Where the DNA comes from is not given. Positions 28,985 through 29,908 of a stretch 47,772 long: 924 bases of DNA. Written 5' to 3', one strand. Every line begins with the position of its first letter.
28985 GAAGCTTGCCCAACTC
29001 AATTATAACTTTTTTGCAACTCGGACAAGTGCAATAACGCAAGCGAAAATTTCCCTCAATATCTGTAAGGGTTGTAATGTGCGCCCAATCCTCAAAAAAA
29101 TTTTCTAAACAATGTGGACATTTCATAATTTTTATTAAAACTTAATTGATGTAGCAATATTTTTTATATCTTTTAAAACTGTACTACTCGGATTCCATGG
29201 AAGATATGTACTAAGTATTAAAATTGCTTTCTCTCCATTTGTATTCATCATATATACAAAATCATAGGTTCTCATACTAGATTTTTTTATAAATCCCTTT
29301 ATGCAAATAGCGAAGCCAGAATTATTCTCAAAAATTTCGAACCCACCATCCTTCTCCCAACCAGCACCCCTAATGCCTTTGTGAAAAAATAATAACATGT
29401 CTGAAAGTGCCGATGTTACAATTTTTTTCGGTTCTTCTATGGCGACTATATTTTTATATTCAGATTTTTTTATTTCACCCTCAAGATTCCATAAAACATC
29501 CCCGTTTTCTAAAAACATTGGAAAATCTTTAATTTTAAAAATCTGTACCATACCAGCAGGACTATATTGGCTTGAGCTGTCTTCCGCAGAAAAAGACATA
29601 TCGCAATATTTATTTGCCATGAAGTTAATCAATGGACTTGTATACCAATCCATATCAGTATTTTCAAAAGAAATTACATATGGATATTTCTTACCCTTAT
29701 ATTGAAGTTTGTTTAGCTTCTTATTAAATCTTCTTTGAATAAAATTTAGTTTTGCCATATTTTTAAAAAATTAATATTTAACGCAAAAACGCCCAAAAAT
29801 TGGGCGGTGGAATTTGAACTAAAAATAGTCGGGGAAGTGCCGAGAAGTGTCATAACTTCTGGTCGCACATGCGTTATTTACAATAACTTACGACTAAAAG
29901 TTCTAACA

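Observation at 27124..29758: Four-gene cassette ending in a Shedu-type nuclease, immediately downstream of a tRNA cluster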

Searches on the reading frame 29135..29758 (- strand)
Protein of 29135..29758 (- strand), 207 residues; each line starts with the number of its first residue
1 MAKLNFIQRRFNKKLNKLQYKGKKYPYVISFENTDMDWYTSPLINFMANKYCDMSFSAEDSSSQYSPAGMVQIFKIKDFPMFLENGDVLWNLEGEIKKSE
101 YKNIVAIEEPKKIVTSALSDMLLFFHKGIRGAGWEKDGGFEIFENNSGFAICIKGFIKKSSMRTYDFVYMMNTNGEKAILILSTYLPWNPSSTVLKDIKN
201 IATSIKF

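Call 4: search_protein_families(library=pfam, proteins=[window:29135-29758:-], max_evalue=1)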
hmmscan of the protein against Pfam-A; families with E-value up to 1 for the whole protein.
window:29135-29758:- (207 aa): 1 family
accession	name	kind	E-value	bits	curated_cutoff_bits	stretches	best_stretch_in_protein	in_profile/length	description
PF07752.16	S-layer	-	0.057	12.9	30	1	16-62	48-93/259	S-layer protein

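Call 5: search_protein_families(library=padloc, proteins=[window:29135-29758:-], max_evalue=1)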
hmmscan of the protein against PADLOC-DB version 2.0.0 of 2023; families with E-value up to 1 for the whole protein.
window:29135-29758:- (207 aa): 0 families

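Call 6: search_protein_families(library=ncbifam, proteins=[window:29135-29758:-], max_evalue=1)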
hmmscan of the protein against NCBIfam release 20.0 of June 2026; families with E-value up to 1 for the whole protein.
window:29135-29758:- (207 aa): 0 families

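Call 10: find_homologous_proteins(query=window:29135-29758:-, max_evalue=0.01)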
Query window:29135-29758:- (207 aa): 2 proteins with E <= 0.01 among 252 candidates.
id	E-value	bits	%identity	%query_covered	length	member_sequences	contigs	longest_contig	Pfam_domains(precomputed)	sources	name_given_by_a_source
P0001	7.9e-135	465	100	100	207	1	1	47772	-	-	-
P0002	4.3e-94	332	73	100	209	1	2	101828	-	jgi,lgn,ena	jgi:hypothetical protein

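Call 12: find_encoding_contigs(protein=P0002, flank=10000, max_places=10)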
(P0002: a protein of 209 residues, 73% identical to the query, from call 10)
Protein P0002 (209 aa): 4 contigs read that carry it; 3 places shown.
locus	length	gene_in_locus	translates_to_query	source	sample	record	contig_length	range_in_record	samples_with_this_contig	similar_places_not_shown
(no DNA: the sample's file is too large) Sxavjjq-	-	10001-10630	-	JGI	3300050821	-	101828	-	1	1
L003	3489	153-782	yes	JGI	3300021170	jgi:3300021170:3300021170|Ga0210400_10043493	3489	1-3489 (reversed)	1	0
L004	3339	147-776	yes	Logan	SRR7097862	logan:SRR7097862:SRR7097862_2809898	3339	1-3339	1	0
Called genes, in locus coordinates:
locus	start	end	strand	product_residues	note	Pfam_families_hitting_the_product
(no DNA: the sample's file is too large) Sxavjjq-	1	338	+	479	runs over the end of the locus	-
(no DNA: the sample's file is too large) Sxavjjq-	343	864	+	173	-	-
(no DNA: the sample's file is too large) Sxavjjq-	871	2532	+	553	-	-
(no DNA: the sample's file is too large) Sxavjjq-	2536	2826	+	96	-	-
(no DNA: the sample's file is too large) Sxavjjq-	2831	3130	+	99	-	-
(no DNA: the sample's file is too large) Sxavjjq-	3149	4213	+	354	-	-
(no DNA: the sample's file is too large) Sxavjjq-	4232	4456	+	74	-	-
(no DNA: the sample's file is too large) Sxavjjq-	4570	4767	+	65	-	PF16468:DUF5049 (weak)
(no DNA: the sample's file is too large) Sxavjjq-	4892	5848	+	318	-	PF00145:DNA_methylase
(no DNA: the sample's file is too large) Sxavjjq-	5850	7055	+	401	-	PF20731:RE_NgoFVII_C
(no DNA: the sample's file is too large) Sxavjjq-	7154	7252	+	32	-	-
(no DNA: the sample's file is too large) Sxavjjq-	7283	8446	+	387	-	-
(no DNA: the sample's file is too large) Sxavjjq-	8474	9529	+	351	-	-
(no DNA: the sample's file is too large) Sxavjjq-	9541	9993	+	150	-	-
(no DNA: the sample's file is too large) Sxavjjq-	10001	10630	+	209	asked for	-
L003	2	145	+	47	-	?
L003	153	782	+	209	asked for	-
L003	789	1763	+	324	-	PF25145:NfeD1b_N (weak), PF01343:Peptidase_S49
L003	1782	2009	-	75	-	-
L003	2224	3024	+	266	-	PF00925:GTP_cyclohydro2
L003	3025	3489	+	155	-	?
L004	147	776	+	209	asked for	-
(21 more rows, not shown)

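Call 32: search_protein_representatives(protein=window:29135-29758:-)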
Query: 207 residues. Proteins with E-value up to 0.001 (for the whole library): 9; up to 1e-10: 6; up to 1e-30: 2. The best 9 are listed.
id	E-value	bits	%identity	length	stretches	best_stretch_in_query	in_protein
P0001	2.5e-135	464.6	100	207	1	1-207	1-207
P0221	1.2e-39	152.2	47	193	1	5-207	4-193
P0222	9.5e-27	110.1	42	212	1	3-207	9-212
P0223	1.7e-23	99.5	35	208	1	3-207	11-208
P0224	8.3e-21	90.7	39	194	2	113-207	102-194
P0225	1.9e-17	79.8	25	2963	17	32-101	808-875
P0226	8.5e-07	45.0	39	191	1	4-78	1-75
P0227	1.3e-06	44.3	26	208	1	4-205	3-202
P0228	2.1e-06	43.7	28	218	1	7-206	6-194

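Call 36: search_protein_families(library=phrogs, proteins=[window:29135-29758:-], max_evalue=0.1)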
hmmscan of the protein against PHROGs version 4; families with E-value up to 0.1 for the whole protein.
window:29135-29758:- (207 aa): 0 families

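Call 43: find_encoding_contigs(protein=P0221, flank=6000, max_places=3)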
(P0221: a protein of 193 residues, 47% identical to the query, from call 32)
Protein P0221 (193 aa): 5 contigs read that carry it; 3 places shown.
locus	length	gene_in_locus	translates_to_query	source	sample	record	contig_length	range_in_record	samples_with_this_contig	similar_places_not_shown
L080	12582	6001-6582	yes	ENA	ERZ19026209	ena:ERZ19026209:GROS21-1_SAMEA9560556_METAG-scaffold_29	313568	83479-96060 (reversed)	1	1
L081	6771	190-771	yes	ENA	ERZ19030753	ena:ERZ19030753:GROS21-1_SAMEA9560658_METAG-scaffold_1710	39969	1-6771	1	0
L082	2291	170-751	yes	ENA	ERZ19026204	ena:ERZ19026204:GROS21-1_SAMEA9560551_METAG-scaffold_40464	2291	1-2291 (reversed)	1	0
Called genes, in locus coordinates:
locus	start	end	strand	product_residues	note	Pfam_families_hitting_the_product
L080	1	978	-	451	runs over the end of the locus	PF00239:Resolvase, PF07508:Recombinase, PF13408:Zn_ribbon_recom (weak)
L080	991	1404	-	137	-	-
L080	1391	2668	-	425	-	PF01555:N6_N4_Mtase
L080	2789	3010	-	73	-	-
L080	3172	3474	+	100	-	PF09397:FtsK_gamma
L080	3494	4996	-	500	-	PF02810:SEC-C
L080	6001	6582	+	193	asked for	-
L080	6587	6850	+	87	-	-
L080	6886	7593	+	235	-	-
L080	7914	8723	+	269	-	PF24827:AstE_AspA_cat, PF04952:AstE_AspA_hybrid (weak)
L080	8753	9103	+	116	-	-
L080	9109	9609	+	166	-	PF00293:NUDIX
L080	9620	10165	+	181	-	PF04173:DoxD (faint), PF07681:DoxX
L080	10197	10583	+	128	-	PF00293:NUDIX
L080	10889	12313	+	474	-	PF04055:Radical_SAM, PF13353:Fer4_12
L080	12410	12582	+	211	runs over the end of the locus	-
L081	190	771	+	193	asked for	-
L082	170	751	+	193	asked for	-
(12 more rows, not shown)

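Call 44: predict_structure(alignment_id=A2)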
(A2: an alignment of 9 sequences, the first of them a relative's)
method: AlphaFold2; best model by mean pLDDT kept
length: 207 residues; sequences in the alignment: 9
mean_pLDDT: 79.3   pTM: 0.79
mean pLDDT of the five models: 79.3, 78.8, 77.7, 77.3, 76.3
residues with pLDDT >= 90: 82; 70-90: 71; 50-70: 34; < 50: 20
segments of 3 or more residues with pLDDT < 50: 1-4, 99-114
pLDDT, mean of each block of 10 residues (from residue 1): 50 86 93 93 65 89 82 89 68 56 43 57 84 86 79 90 92 87 93 94 93
secondary structure, 60 per line:
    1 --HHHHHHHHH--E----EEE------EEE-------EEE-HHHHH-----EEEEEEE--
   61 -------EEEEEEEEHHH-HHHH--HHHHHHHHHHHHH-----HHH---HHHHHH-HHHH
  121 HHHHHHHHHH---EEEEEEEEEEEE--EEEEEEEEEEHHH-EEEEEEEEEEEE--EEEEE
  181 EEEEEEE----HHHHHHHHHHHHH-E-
elements in order: H3-11 E19-21 E28-30 E38-40 H42-46 E52-58 E68-75 H80-83 H86-98 H110-115 H117-130 E134-145 E148-157 E162-173 E176-187 H192-204

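Call 49: find_encoding_contigs(protein=P0222, flank=6000, max_places=3)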
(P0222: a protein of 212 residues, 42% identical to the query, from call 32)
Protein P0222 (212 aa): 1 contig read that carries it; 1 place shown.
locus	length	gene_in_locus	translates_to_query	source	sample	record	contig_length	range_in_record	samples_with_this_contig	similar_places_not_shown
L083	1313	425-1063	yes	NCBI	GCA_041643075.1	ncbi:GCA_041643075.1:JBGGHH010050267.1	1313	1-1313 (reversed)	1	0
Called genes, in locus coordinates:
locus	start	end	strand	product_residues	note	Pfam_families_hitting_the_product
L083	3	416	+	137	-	?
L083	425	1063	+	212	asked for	-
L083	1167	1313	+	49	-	?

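Call 50: find_encoding_contigs(protein=P0223, flank=6000, max_places=3)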
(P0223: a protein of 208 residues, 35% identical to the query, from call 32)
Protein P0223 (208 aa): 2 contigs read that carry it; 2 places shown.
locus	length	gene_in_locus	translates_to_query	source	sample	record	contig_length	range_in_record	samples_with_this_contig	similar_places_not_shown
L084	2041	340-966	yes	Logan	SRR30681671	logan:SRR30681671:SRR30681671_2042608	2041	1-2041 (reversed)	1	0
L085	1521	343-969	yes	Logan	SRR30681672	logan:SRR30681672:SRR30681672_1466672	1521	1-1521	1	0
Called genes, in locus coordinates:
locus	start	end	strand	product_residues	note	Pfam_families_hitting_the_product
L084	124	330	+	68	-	PF13560:HTH_31, PF12844:HTH_19, PF01381:HTH_3, PF13443:HTH_26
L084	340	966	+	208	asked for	-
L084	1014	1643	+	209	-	-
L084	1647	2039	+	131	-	?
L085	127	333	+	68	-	PF13560:HTH_31, PF12844:HTH_19, PF01381:HTH_3, PF13443:HTH_26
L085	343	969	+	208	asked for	-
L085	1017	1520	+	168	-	?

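Call 51: find_encoding_contigs(protein=P0224, flank=6000, max_places=3)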
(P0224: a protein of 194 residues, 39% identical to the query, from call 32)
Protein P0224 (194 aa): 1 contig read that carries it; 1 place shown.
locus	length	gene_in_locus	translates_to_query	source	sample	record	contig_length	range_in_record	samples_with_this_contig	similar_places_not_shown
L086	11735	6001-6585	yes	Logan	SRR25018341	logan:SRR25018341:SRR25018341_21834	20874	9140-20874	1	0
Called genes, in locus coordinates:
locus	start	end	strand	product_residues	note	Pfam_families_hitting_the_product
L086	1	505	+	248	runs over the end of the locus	PF12705:PDDEXK_1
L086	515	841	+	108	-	-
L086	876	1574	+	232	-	PF13529:Peptidase_C39_2 (faint)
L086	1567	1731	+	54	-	-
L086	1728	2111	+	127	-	PF13371:TPR_9 (weak)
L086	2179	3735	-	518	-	PF00239:Resolvase, PF07508:Recombinase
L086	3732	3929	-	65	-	-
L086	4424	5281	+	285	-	-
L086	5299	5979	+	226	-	-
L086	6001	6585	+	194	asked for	-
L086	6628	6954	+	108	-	-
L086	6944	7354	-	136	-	-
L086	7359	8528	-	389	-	-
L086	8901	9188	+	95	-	-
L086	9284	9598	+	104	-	PF00829:Ribosomal_L21p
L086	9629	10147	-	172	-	PF01751:Toprim (weak), PF13662:Toprim_4, PF21175:RecR_C (weak)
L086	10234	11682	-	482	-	PF00772:DnaB, PF13481:AAA_25, PF03796:DnaB_C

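Call 52: search_protein_families(library=pfam, proteins=[L080:6886-7593:+, L080:6587-6850:+, L084:1014-1643:+, L084:1647-2039:+, L086:5299-5979:+, L086:4424-5281:+, L086:6628-6954:+, L083:3-416:+, L003:789-1763:+, L080:3494-4996:-], max_evalue=0.05)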
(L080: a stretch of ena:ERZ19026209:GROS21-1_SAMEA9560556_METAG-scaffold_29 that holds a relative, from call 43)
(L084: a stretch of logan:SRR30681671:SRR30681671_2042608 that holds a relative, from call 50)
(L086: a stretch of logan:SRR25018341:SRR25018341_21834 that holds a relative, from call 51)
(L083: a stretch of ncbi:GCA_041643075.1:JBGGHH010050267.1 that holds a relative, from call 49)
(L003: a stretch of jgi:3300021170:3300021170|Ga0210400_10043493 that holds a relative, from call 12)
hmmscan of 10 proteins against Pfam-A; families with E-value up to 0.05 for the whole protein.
L080:6886-7593:+ (235 aa): 1 family
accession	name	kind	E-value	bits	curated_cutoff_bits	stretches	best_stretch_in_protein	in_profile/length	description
PF18735.6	HEPN_RiboL-PSP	-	0.019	15.3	28.4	0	174-199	152-179/191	RiboL-PSP-HEPN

L080:6587-6850:+ (87 aa): 0 families

L084:1014-1643:+ (209 aa): 0 families

L084:1647-2039:+ (131 aa): 0 families

L086:5299-5979:+ (226 aa): 1 family
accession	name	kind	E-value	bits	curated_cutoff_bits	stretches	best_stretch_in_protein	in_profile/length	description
PF16990.11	CBM_35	-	0.037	14.8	28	0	97-150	58-114/121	Carbohydrate binding module (family 35)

L086:4424-5281:+ (285 aa): 0 families

L086:6628-6954:+ (108 aa): 0 families

L083:3-416:+ (137 aa): 2 families
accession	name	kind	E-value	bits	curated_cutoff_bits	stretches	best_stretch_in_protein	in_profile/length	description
PF11457.13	DUF3021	-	0.0031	18.2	24.7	1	78-127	35-84/130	Protein of unknown function (DUF3021)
PF10277.15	Frag1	-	0.014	15.3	30.3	1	52-128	71-143/220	Frag1/DRAM/Sfk1 family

L003:789-1763:+ (324 aa): 4 families
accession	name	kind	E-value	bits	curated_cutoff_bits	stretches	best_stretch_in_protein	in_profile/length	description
PF01343.23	Peptidase_S49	-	7.8e-32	110.8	24.9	1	167-316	2-151/154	Peptidase family S49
PF25145.1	NfeD1b_N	-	2.8e-06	27.5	40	1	132-211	21-99/189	NfeD1b, N-terminal domain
PF00574.28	CLP_protease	-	0.00028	21.3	20.2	1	125-196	28-92/182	Clp protease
PF01972.22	SDH_protease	-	0.026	14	31.3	1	124-207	75-155/286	ClpP-like SDH-type serine proteinase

L080:3494-4996:- (500 aa): 1 family
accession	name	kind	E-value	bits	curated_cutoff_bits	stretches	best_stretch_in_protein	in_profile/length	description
PF02810.21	SEC-C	-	7.7e-09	35.7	20.4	1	476-492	1-17/19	SEC-C motif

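Call 53: search_protein_families(library=padloc, proteins=[L080:6886-7593:+, L080:6587-6850:+, L084:1014-1643:+, L084:1647-2039:+, L086:5299-5979:+, L086:4424-5281:+, L086:6628-6954:+, L083:3-416:+, L003:789-1763:+, L080:3494-4996:-], max_evalue=0.05)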
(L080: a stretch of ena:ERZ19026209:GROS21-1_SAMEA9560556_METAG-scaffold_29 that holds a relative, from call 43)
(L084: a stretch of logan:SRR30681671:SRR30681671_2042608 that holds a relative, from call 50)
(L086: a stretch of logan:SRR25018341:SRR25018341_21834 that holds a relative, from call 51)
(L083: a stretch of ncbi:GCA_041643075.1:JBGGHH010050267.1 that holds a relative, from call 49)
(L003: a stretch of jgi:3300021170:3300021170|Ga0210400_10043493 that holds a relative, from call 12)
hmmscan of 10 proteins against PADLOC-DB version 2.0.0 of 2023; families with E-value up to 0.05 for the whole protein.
L080:6886-7593:+ (235 aa): 0 families

L080:6587-6850:+ (87 aa): 3 families
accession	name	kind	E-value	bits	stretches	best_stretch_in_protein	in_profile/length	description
PDLC01019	Csm4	-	0.0028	14.9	1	10-68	180-237/319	Csm4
PDLC02690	Orf5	-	0.0043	14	1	14-70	25-78/531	Orf5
PDLC02687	Orf5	-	0.013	12.3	1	13-78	28-93/543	Orf5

L084:1014-1643:+ (209 aa): 0 families

L084:1647-2039:+ (131 aa): 0 families

L086:5299-5979:+ (226 aa): 0 families

L086:4424-5281:+ (285 aa): 0 families

L086:6628-6954:+ (108 aa): 0 families

L083:3-416:+ (137 aa): 1 family
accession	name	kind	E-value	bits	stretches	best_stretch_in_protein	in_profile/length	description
PDLC01174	CorA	-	0.012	12.6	1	46-124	365-434/446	CorA-like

L003:789-1763:+ (324 aa): 0 families

L080:3494-4996:- (500 aa): 6 families
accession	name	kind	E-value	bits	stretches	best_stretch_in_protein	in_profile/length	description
PDLC04917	PDC-S12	-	4.1e-07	28.1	1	466-493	190-217/218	-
PDLC00833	E1-E2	-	1.8e-05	22.4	1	470-493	168-191/222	E1-E2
PDLC00865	E2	-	4.5e-05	21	1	463-494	159-190/219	E2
PDLC00872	E2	-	6.8e-05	20.4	1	469-494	163-188/216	E2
PDLC00861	E2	-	0.0025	15.3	1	462-494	164-196/232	E2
PDLC00871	E2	-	0.022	12.4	1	468-491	164-187/241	E2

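Call 54: fold_search(model_id=the predicted structure, library=pdb)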
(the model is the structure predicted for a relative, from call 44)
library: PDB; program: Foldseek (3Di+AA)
matches with E <= 10: 1264; with E <= 0.001: 0
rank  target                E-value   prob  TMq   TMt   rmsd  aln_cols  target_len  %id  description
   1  3lyd_A                1.0e-03  1.00  0.46  0.58   4.6       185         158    6  Crystal structure of Putative uncharacterized protein from Jonesia denitrificans (released 2010-03-09)
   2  3lyd_B                1.1e-03  1.00  0.46  0.57   4.6       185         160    6  Crystal structure of Putative uncharacterized protein from Jonesia denitrificans (released 2010-03-09)
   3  1v2b_B                2.3e-03  1.00  0.43  0.55   6.9       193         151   13  Crystal Structure of PsbP Protein in the Oxygen-Evolving Complex of Photosystem II from Higher Plants (released 2004-05-18)
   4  5zx9                  2.3e-03  1.00  0.41  0.48   8.0       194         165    9  Crystal structure of apo form fibronectin-binding protein Apa from Mycobacterium tuberculosis (released 2019-05-29)
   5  9grx_0                5.5e-03  1.00  0.41  0.51   8.0       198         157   14  NDH-PSI-LHCI supercomplex from S. oleracea (released 2025-02-12)
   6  1v2b_A                9.6e-03  1.00  0.43  0.56   6.8       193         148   11  Crystal Structure of PsbP Protein in the Oxygen-Evolving Complex of Photosystem II from Higher Plants (released 2004-05-18)
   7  3jcu_P                1.2e-02  0.89  0.33  0.38  12.6       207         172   11  Cryo-EM structure of spinach PSII-LHCII supercomplex at 3.2 Angstrom resolution (released 2016-05-25)
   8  6e8a_B                1.6e-02  0.99  0.36  0.48   6.7       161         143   11  Crystal structure of DcrB from Salmonella enterica at 1.92 Angstroms resolution (released 2018-10-31)
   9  4luq_D                1.6e-02  0.87  0.29  0.42  10.8       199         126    8  Crystal structure of virulence effector Tse3 in complex with neutralizer Tsi3 (released 2013-09-18)
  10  5yfg_MODEL_1_A        1.7e-02  0.98  0.37  0.41   7.7       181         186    9  SOLUTION STRUCTURE OF HUMAN MOG1 (released 2017-11-01)
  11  9gnw_P                1.7e-02  0.98  0.42  0.46   8.8       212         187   10  Universal PSII assembly intermediate (released 2025-09-17)
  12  4ol4                  1.7e-02  0.99  0.48  0.54  11.5       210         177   10  Crystal structure of secreted proline rich antigen MTC28 (Rv0040c) from Mycobacterium tuberculosis (released 2015-01-28)
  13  8z9d_P                1.7e-02  0.66  0.30  0.32  10.6       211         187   10  cryo-EM structure of PSII-LHCII megacomplex from spinach (released 2024-11-13)
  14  4luq_C                2.7e-02  0.77  0.29  0.42  10.9       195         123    9  Crystal structure of virulence effector Tse3 in complex with neutralizer Tsi3 (released 2013-09-18)
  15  6xrb_B                2.9e-02  0.66  0.27  0.35  14.0       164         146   10  Crystal structure of SciW from Salmonella typhimurium (released 2020-12-30)
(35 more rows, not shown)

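Call 69: search_dna_similar(query=window:29135-29758:-, collection=phages, mode=protein, max_evalue=0.1, max_rows=10)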
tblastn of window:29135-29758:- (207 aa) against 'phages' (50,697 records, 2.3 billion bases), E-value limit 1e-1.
No match.

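Call 70: search_dna_similar(query=window:29135-29758:-, collection=plasmids, mode=protein, max_evalue=0.1, max_rows=10)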
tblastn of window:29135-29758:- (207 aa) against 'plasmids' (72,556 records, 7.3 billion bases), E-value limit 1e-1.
No match.

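Call 81: search_protein_families(library=pfam, proteins=[L084:1014-1643:+, L080:6886-7593:+, L084:1647-2039:+, L086:6628-6954:+], max_evalue=10)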
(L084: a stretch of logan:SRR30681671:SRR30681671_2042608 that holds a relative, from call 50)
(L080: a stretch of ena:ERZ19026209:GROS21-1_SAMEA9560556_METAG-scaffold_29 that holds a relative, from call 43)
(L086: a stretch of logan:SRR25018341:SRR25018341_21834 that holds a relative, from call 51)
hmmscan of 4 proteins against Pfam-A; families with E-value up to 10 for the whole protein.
L084:1014-1643:+ (209 aa): 0 families

L080:6886-7593:+ (235 aa): 1 family
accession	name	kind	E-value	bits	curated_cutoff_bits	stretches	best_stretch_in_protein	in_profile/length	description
PF18735.6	HEPN_RiboL-PSP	-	0.019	15.3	28.4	1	174-199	152-179/191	RiboL-PSP-HEPN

L084:1647-2039:+ (131 aa): 0 families

L086:6628-6954:+ (108 aa): 0 families

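Call 82: search_solved_structures(query=L084:1014-1643:+, max_evalue=10)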
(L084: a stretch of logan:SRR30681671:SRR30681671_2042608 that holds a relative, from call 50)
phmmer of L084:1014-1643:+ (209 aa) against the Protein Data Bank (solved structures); distinct sequences matched with E-value up to 10: 2.
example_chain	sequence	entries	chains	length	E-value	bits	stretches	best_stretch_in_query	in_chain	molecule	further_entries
7v6w_F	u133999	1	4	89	0.56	12.8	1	63-113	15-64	Putative mRNA interferase YoeB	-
7v5y_E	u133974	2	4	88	0.58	12.8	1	63-113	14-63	Putative mRNA interferase YoeB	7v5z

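Call 83: search_solved_structures(query=L080:6886-7593:+, max_evalue=10)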
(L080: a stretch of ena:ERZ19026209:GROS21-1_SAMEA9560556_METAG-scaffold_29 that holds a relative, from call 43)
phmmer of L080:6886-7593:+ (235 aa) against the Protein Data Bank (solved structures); distinct sequences matched with E-value up to 10: 8.
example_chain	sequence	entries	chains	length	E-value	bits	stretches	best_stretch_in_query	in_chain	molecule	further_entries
1tkn_A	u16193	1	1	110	0.12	15.3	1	69-125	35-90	Amyloid beta A4 protein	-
3umh_A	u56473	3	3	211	0.16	14.9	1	68-126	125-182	Amyloid beta A4 protein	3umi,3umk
4yn0_B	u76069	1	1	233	0.17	14.8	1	68-126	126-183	Amyloid beta A4 protein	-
3nyj_A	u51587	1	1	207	0.18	14.6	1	68-125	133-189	Amyloid beta A4 protein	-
3nyl_A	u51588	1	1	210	0.19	14.6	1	68-125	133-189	Amyloid beta (A4) protein (Peptidase nexin-II, Alzheimer disease), isoform CRA_b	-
5buo_A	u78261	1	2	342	0.35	13.7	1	68-127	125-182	Amyloid beta A4 protein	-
3b5i_A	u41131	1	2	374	0.38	13.6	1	159-221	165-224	S-adenosyl-L-methionine:salicylic acid carboxyl methyltransferase-like protein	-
9hcj_H0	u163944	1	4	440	0.5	13.2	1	21-122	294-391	Nuclear pore complex protein nup54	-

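Call 84: find_encoding_contigs(protein=P0227, flank=6000, max_places=4)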
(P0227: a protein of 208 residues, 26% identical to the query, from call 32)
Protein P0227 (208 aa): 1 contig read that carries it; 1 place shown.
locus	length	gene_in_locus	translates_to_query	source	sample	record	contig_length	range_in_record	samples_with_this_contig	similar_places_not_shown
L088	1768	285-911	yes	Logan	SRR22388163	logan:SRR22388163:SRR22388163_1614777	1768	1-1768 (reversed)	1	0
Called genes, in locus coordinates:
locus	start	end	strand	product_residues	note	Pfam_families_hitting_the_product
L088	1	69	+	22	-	?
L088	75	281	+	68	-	-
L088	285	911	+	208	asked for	-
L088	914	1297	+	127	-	-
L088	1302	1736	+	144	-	-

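Call 89: find_related_loci(query=A2, collection=viral_contigs, flank=6000)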
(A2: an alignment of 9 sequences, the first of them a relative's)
Query A2 (207 aa) in viral_contigs; peptide patterns used: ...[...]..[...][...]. (x = any residue, [..] = any of these).
14 stretches matched a pattern, but none encodes a relative of the query by tblastn (E <= 1e-3).
